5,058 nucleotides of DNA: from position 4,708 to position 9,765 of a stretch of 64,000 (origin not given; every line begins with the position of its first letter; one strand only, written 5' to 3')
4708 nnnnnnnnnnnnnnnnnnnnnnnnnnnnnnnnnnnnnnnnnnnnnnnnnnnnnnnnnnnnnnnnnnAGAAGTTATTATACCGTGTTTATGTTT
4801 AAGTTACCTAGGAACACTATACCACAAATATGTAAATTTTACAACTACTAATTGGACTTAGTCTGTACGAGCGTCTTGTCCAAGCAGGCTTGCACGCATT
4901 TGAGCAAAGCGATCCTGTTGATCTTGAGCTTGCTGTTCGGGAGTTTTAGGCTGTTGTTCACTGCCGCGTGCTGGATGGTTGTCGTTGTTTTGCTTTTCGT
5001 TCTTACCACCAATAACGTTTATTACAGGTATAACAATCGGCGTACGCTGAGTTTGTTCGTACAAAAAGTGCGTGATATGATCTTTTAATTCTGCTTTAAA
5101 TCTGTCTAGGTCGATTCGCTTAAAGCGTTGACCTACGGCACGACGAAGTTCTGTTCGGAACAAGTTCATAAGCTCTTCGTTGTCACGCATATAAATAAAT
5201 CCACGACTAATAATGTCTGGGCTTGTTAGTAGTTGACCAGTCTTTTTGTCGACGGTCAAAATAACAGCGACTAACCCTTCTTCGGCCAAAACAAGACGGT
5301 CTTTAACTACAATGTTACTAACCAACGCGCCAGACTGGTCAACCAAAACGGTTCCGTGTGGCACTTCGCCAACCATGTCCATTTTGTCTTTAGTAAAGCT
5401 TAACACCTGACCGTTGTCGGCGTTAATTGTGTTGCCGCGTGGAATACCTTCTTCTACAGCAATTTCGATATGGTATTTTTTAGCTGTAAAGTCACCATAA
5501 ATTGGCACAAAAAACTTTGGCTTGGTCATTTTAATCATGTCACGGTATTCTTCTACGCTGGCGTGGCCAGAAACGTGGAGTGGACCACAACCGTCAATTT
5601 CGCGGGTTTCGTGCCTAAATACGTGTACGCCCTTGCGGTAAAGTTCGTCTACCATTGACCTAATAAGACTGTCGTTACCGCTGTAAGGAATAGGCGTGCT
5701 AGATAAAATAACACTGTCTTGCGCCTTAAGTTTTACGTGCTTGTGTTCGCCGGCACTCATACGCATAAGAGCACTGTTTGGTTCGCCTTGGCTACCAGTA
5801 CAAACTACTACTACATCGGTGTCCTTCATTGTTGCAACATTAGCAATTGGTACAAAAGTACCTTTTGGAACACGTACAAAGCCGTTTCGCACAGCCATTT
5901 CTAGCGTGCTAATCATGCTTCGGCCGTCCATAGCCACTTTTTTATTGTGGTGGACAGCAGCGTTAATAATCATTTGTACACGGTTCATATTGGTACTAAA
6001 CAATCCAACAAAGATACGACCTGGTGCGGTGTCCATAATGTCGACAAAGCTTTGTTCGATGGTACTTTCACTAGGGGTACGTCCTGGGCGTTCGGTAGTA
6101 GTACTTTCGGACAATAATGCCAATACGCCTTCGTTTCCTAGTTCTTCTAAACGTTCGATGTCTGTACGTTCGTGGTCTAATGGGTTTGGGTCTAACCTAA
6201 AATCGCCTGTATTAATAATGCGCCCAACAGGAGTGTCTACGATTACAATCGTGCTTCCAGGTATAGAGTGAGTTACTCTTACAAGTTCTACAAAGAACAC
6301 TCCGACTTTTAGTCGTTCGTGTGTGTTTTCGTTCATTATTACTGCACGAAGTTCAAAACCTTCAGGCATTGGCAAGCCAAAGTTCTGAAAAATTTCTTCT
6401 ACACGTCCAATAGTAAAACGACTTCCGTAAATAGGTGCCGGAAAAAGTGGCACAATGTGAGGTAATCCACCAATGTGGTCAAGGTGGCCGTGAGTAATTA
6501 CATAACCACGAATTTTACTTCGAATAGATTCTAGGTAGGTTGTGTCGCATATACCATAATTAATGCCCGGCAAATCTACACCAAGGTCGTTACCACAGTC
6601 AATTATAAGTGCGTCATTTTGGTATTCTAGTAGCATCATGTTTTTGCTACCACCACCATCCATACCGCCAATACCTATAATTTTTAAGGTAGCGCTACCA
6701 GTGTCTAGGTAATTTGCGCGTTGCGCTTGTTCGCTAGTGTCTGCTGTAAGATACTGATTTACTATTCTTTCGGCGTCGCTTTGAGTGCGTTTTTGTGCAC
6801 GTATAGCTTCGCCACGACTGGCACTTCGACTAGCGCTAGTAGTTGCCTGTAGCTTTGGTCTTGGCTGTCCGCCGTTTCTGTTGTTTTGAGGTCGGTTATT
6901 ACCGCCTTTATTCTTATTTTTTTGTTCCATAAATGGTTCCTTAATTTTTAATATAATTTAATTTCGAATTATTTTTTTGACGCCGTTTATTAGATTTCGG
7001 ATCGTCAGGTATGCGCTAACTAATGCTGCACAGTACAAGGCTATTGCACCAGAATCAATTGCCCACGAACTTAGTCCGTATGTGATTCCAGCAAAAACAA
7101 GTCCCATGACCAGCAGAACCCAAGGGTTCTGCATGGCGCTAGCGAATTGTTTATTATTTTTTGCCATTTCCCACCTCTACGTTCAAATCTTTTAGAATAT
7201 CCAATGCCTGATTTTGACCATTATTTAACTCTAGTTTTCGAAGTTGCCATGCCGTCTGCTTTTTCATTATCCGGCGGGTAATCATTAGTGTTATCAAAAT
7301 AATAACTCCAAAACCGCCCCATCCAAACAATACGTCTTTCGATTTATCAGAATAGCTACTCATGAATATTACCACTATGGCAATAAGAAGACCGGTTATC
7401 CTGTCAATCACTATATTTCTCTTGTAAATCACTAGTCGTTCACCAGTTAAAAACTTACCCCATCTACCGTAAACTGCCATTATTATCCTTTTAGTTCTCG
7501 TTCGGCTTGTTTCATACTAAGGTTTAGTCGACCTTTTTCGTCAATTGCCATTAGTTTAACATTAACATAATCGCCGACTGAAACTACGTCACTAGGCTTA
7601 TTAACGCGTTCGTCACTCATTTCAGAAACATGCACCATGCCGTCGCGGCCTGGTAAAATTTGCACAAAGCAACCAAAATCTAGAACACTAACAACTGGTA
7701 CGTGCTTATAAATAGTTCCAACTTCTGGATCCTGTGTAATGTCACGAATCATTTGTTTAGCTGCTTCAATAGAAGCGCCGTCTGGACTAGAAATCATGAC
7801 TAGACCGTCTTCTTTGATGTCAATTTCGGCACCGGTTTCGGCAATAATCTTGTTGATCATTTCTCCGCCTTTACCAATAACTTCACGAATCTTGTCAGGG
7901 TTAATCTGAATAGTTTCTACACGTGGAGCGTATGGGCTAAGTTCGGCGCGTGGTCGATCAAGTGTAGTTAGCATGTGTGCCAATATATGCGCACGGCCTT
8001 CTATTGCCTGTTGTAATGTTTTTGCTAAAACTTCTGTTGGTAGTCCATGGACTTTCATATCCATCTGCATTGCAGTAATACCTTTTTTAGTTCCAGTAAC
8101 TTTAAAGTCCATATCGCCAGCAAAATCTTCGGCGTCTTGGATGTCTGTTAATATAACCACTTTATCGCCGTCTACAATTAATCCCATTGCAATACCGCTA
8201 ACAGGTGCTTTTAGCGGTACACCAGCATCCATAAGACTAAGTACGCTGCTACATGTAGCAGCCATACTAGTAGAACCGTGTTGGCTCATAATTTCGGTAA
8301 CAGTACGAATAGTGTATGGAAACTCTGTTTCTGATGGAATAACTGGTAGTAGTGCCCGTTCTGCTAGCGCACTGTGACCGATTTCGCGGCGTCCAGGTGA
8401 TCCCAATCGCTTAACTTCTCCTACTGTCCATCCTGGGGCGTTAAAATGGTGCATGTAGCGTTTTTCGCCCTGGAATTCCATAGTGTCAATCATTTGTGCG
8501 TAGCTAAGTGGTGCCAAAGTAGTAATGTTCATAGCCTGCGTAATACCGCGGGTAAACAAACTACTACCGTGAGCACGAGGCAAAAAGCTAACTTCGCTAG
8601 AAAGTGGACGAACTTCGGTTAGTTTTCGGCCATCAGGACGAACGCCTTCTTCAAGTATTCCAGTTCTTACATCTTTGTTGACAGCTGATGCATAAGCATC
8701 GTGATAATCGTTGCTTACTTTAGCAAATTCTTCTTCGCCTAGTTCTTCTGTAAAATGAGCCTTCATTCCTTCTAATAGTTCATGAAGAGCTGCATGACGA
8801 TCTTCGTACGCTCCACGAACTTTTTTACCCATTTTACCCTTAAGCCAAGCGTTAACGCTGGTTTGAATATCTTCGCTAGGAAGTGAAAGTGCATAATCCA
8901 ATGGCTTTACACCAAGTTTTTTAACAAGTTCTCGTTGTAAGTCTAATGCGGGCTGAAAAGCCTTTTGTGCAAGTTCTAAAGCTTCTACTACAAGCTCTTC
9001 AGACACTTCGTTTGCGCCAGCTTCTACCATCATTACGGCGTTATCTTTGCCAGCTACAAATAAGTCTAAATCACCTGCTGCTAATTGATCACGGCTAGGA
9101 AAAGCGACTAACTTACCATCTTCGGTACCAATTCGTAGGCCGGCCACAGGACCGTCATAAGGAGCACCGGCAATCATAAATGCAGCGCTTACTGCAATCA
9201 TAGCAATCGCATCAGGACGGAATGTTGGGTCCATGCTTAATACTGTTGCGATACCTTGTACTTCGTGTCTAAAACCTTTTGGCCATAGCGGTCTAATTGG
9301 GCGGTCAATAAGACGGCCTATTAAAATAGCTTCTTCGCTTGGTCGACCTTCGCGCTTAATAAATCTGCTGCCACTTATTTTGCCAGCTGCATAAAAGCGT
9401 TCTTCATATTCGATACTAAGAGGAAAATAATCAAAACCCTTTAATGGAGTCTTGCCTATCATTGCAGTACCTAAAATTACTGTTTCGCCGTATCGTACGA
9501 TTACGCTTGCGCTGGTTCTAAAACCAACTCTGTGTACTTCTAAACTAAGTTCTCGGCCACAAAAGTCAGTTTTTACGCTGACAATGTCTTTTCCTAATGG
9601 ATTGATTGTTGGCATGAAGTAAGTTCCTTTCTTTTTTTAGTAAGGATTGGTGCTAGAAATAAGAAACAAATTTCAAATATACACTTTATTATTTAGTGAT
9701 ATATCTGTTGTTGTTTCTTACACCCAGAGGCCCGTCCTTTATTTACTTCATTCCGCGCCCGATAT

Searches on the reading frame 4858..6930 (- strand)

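Call 49: search_protein_families(library=pfam, proteins=[window:4858-6930:-], max_evalue=0.00001)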
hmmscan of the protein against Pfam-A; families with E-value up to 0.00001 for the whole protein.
window:4858-6930:- (690 aa): 4 families
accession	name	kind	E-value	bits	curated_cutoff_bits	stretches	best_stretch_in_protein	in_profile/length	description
PF22505.1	RNase_J_b_CASP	-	7.4e-40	136.1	27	1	304-430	2-126/126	Ribonuclease J, beta-CASP domain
PF17770.6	RNase_J_C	-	9.6e-25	88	23.8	1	541-638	1-100/102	Ribonuclease J C-terminal domain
PF00753.33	Lactamase_B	-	9e-13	49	22.7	1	92-248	2-154/196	Metallo-beta-lactamase superfamily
PF12706.13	Lactamase_B_2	-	7.5e-07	29.4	27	1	138-241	27-140/200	Beta-lactamase superfamily domain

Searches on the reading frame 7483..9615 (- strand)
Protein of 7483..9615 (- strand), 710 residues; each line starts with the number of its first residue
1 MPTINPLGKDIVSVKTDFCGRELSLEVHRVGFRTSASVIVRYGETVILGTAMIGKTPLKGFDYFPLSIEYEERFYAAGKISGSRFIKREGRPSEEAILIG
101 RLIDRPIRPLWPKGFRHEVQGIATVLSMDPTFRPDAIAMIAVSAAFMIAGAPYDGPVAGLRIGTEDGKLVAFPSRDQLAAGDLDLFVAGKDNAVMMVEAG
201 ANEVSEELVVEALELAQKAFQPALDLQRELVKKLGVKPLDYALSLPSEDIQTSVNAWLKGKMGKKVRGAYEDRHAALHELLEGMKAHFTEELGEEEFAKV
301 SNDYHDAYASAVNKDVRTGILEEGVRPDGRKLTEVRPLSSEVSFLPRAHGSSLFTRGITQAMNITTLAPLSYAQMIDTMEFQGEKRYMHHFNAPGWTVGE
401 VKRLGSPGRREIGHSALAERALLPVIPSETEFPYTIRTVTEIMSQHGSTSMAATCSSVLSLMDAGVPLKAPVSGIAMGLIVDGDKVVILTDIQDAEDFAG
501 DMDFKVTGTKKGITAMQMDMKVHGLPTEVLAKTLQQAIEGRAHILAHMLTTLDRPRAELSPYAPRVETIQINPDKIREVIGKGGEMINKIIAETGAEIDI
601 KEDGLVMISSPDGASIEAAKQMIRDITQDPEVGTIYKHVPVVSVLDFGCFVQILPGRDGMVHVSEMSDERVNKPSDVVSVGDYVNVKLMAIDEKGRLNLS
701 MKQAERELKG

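Call 49: search_protein_families(library=pfam, proteins=[window:7483-9615:-], max_evalue=0.00001)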
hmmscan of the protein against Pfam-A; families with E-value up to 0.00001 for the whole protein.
window:7483-9615:- (710 aa): 4 families
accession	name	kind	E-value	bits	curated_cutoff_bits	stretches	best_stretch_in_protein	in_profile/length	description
PF01138.27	RNase_PH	-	1.5e-43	148.8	25.5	2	334-467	1-130/130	3' exoribonuclease family, domain 1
PF03725.20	RNase_PH_C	-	4.1e-18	65.5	20.8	1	155-219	1-67/67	3' exoribonuclease family, domain 2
PF00575.29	S1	-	1.8e-13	51.1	22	1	631-702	3-74/74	S1 RNA binding domain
PF00013.35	KH_1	-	2e-12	47.1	21.5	1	567-625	2-66/66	KH domain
